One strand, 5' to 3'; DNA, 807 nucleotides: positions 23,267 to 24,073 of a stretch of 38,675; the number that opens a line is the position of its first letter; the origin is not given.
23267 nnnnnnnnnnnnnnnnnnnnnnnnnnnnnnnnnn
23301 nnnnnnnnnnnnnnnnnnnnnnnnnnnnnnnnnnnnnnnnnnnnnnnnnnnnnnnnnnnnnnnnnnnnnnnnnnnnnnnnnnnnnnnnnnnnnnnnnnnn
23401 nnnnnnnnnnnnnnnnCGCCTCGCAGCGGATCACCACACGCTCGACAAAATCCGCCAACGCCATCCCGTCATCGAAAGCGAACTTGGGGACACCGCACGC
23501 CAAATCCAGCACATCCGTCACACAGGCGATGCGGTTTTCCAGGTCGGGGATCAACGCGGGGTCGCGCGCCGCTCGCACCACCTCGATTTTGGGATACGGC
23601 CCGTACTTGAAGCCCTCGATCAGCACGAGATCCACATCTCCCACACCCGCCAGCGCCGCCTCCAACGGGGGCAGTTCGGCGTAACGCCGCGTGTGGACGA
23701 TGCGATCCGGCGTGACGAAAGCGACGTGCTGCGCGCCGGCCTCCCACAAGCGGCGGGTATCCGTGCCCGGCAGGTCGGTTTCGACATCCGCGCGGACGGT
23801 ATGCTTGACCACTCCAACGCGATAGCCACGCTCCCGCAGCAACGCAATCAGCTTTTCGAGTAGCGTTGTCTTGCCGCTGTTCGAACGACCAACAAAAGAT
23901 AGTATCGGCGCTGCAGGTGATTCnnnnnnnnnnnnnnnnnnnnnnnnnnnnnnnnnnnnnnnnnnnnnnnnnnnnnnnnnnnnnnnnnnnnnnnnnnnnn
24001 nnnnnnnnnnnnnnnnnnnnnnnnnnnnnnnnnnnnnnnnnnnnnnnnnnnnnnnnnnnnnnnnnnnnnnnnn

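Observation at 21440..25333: RtcB-archease cassette extended by a PP2C phosphatase and a double P-loop (kinase-like + MobB) protein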

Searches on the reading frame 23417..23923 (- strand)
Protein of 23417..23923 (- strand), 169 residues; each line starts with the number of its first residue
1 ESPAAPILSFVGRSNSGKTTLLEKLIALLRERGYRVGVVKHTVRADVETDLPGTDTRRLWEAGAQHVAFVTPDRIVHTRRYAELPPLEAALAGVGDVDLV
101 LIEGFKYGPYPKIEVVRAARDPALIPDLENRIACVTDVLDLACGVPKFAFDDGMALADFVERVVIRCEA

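Call 18: find_related_loci(query=A1, collection=genome_contigs, flank=7000)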
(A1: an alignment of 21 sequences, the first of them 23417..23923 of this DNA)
Query A1 (169 aa) in genome_contigs; peptide patterns used: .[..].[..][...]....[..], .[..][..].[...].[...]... (x = any residue, [..] = any of these).
600 stretches matched a pattern (row limit reached: there are more); 99 encode a relative of the query (tblastn E <= 1e-3); the best 80 are kept; 80 distinct loci.
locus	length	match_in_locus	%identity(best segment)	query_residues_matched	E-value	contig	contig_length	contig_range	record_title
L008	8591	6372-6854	67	6-166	2e-60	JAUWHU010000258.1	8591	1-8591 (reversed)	MAG: Thermoflexia bacterium isolate CSMAG_2276 CSMAG_2276_k141_479004_length_8591_cov_7.0058, whole genome shotgun seque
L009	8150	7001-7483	43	6-168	2e-33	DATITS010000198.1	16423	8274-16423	MAG TPA_asm: Desulfobacterales bacterium isolate SMAG_U15961 k141_296161, whole genome shotgun sequence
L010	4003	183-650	45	5-160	1e-31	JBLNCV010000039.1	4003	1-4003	MAG: Syntrophothermus sp. isolate MAG116 PRJNA950955_bin24_renamed_38, whole genome shotgun sequence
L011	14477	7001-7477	43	6-164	1e-29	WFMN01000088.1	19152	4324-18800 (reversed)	MAG: Mariprofundaceae bacterium isolate S009_29 k151_171448, whole genome shotgun sequence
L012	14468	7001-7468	44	8-162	2e-28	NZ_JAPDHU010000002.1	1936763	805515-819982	Methylocella sp. CPCC 101449 Scaffold2, whole genome shotgun sequence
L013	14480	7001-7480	38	6-165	4e-28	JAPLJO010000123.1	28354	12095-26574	MAG: Deltaproteobacteria bacterium isolate LacPavin_0920_SED2_MAG_54_12 LacPavin_0920_SED2_scaffold_221147, whole genome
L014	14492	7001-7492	44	3-160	4e-27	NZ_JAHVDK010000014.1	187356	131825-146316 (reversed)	Inquilinus limosus strain SA128 Indigo76_contig_14, whole genome shotgun sequence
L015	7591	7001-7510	42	1-169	2e-26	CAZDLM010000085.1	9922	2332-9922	MAG TPA_asm: uncultured Syntrophaceae bacterium isolate SRP263991_co1_532 genome assembly, contig: NODE_11220_length_992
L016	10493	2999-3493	36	6-161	5e-26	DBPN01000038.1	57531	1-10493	MAG TPA_asm: Eggerthellales bacterium UBA1419 UBA1419_contig_22813, whole genome shotgun sequence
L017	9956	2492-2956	40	7-160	9e-26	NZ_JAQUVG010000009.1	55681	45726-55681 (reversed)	MAG: Zoogloea sp. isolate STD2_161 NODE_1945_length_55681_cov_3.623087_Sandtown_D2, whole genome shotgun sequence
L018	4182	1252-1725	41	8-164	1e-25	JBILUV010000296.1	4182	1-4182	MAG: Burkholderiales bacterium isolate ME2018-08-14_3300043803_group8_bin116 Rohwer_bin2340_scaffold_60074_c1, whole gen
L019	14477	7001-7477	39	7-160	3e-25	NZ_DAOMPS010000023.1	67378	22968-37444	MAG: Thauera sp. isolate AMR_MDS_5854 NODE_177_length_67378_cov_73.839282, whole genome shotgun sequence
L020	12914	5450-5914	39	7-160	5e-25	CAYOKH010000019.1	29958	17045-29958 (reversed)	MAG TPA_asm: uncultured Azoarcus sp. isolate SRP217488_co1_91 genome assembly, contig: NODE_738_length_29958_cov_7.25030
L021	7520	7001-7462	44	7-158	1e-24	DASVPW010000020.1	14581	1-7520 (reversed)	MAG TPA_asm: Beijerinckiaceae bacterium isolate SMAG_U3189 k141_382214, whole genome shotgun sequence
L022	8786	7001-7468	39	7-160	2e-24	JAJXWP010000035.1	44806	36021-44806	MAG: Proteobacteria bacterium isolate BP5.bin88 NODE_1223_length_44806_cov_2.729963, whole genome shotgun sequence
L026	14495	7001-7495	37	4-165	2e-23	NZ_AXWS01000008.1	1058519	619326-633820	Derxia gummosa DSM 723 H566DRAFT_scaffold00002.2_C, whole genome shotgun sequence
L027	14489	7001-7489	38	4-165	2e-23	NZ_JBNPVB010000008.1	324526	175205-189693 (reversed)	Bradyrhizobium oligotrophicum strain HKCCYLR10402 NODE_8, whole genome shotgun sequence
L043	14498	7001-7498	37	2-164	2e-21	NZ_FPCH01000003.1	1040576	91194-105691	Hyphomicrobium facile strain DSM 1565, whole genome shotgun sequence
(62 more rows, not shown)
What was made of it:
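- Tried and rejected: Genome-collection scan with a MobB alignment (call 18).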

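Call 22: find_related_loci(query=window:23417-23923:-, collection=metagenome_contigs, flank=7000)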
Query window:23417-23923:- (169 aa) in metagenome_contigs; peptide patterns used: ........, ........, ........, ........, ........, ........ (x = any residue, [..] = any of these).
600 stretches matched a pattern (row limit reached: there are more); 341 encode a relative of the query (tblastn E <= 1e-3); the best 80 are kept; 80 distinct loci.
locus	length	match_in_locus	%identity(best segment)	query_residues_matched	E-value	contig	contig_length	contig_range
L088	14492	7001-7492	90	6-169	1e-93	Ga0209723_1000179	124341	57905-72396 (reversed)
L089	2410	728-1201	67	7-164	3e-67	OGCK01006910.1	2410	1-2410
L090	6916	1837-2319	65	6-166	4e-58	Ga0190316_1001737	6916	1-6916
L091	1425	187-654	52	6-162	3e-44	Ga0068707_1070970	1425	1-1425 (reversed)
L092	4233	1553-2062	49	1-169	1e-41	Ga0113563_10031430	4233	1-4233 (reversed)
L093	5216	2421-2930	49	1-169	1e-41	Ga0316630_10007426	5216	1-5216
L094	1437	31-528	49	1-166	1e-41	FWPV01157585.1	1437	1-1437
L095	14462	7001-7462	48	6-161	1e-39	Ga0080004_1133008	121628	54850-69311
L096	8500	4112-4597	47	3-166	5e-38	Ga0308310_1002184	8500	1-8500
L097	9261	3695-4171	45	6-166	2e-37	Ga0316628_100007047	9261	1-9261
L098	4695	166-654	47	1-162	2e-37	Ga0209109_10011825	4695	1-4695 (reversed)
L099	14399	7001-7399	55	6-137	7e-37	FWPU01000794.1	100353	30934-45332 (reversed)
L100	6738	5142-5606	43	6-161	1e-36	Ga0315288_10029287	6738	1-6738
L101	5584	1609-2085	43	6-166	4e-36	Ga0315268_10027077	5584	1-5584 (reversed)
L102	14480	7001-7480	42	6-166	3e-36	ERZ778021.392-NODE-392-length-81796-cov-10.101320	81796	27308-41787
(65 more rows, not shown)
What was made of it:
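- Tried and rejected: The metagenome scan (call 22) was similar, giving 3 clade members and 77 controls.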

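Call 47: search_solved_structures(query=window:23417-23923:-, max_evalue=0.001, show_alignments=2)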
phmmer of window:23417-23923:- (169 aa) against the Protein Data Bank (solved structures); distinct sequences matched with E-value up to 0.001: 6.
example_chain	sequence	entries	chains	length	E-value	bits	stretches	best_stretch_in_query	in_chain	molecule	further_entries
1np6_A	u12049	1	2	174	6.4e-17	65.1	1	5-161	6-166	Molybdopterin-guanine dinucleotide biosynthesis protein B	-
1p9n_A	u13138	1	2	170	8.3e-17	64.7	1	6-161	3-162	Molybdopterin-guanine dinucleotide biosynthesis protein B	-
2f1r_A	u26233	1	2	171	3.5e-16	62.7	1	7-121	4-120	molybdopterin-guanine dinucleotide biosynthesis protein B (mobB)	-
1xjc_A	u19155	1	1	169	4.4e-14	55.9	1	6-150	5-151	MobB protein homolog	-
4oyh_A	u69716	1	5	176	1e-13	54.6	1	6-156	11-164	Molybdopterin-guanine dinucleotide biosynthesis protein B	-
4nkr_A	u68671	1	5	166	1.4e-13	54.3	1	6-156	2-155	Molybdopterin-guanine dinucleotide biosynthesis protein B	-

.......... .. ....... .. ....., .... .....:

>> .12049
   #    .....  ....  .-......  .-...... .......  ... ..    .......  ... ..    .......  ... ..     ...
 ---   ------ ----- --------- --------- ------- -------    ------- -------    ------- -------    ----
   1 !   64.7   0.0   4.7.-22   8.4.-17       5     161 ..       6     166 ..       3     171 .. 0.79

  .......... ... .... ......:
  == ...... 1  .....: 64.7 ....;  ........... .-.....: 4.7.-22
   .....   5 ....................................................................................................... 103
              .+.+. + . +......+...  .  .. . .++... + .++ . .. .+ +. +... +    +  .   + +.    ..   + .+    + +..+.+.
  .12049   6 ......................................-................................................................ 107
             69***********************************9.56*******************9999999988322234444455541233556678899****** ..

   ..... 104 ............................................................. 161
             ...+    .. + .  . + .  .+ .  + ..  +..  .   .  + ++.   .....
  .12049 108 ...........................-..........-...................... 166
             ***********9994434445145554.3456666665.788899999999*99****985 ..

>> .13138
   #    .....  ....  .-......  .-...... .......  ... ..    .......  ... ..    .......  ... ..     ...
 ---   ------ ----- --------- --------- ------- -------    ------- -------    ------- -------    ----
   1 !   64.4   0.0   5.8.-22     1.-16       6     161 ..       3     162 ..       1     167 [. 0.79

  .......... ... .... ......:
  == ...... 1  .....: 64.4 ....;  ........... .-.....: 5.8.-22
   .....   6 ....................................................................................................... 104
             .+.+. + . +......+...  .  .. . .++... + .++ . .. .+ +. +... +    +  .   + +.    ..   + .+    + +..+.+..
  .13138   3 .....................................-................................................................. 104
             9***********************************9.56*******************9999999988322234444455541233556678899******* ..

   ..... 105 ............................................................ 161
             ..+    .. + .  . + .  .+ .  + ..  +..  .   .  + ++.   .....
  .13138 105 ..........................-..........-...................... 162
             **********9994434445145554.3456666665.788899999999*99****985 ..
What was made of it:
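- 23414..23923 (-): MobB-family P-loop GTP-binding domain (aa 130-298) belonging to the archease-linked MobB clade. E. coli MobB 1np6 at 6e-17 (call 47).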

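Call 55: search_protein_families(library=padloc, proteins=[window:23417-23923:-], max_evalue=0.001)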
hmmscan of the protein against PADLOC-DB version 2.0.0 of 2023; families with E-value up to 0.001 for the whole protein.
window:23417-23923:- (169 aa): 1 family
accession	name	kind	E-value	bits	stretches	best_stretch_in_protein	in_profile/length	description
PDLC04140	mad8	-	9.6e-05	20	1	5-90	27-96/314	mads_8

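Call 73: search_protein_families(library=pfam, proteins=[L014:6387-6998:+, L014:7526-8782:+, L026:5550-6998:+, L026:8409-9917:+, L027:5562-7007:+, L027:4062-5468:+, L043:6335-6973:+, L043:7690-8793:-, L012:6133-6642:-, L012:8140-8940:+], max_evalue=0.000001)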
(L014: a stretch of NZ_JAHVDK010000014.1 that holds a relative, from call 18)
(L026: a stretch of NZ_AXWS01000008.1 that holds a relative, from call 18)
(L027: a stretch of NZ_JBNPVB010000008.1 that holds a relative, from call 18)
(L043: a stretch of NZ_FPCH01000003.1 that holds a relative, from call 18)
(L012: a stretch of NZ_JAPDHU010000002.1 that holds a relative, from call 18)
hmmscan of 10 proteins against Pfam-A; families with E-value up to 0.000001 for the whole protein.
L014:6387-6998:+ (203 aa): 1 family
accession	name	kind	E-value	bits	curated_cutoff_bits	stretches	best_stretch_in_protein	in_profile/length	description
PF01066.26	CDP-OH_P_transf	-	3.2e-33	115.7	22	1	4-173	2-151/152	CDP-alcohol phosphatidyltransferase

L014:7526-8782:+ (418 aa): 3 families
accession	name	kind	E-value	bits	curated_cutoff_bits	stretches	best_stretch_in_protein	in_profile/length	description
PF03453.22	MoeA_N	-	3.7e-44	150.7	30.8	1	16-178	1-160/160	MoeA N-terminal region (domain I and II)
PF00994.29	MoCF_biosynth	-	4.7e-34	117.6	26.6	1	191-329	1-144/144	Probable molybdopterin binding domain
PF03454.20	MoeA_C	-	3.9e-15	56.3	22.1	1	345-414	4-72/72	MoeA C-terminal region (domain IV)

L026:5550-6998:+ (482 aa): 3 families
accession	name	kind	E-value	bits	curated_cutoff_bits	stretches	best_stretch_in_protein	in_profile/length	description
PF14821.11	Thr_synth_N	-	1.6e-26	92.7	25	1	2-81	1-79/79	Threonine synthase N terminus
PF00291.31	PALP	-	4.6e-13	49.6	35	1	97-348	9-240/295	Pyridoxal-phosphate dependent enzyme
PF24857.1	THR4_C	-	1e-07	32.4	27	1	407-478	1-84/85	Threonine synthase, C-terminal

L026:8409-9917:+ (502 aa): 0 families

L027:5562-7007:+ (481 aa): 0 families

L027:4062-5468:+ (468 aa): 0 families

L043:6335-6973:+ (212 aa): 1 family
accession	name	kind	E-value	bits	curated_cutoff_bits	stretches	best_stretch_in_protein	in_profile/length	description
PF12804.13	NTP_transf_3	-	2.6e-34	119.1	27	1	11-160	1-149/160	MobA-like NTP transferase domain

L043:7690-8793:- (367 aa): 0 families

L012:6133-6642:- (169 aa): 0 families

L012:8140-8940:+ (266 aa): 2 families
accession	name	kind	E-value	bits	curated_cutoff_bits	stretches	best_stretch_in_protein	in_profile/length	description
PF01569.27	PAP2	-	1.8e-27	96.1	27.2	1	124-242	2-128/130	PAP2 superfamily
PF14378.12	PAP2_3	-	3.4e-10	40.5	27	1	165-233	119-189/190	PAP2 superfamily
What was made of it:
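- On MobB as molybdenum-cofactor (MGD) biosynthesis factor: Canonical controls have MoeA (L014) or MobA (L043) adjacent (call 73).
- Canonical MobBs sampled sit next to MoeA or MobA (call 73). No molybdenum-cofactor genes lie nearby, whereas canonical MobBs sit next to MoeA or MobA (call 73).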
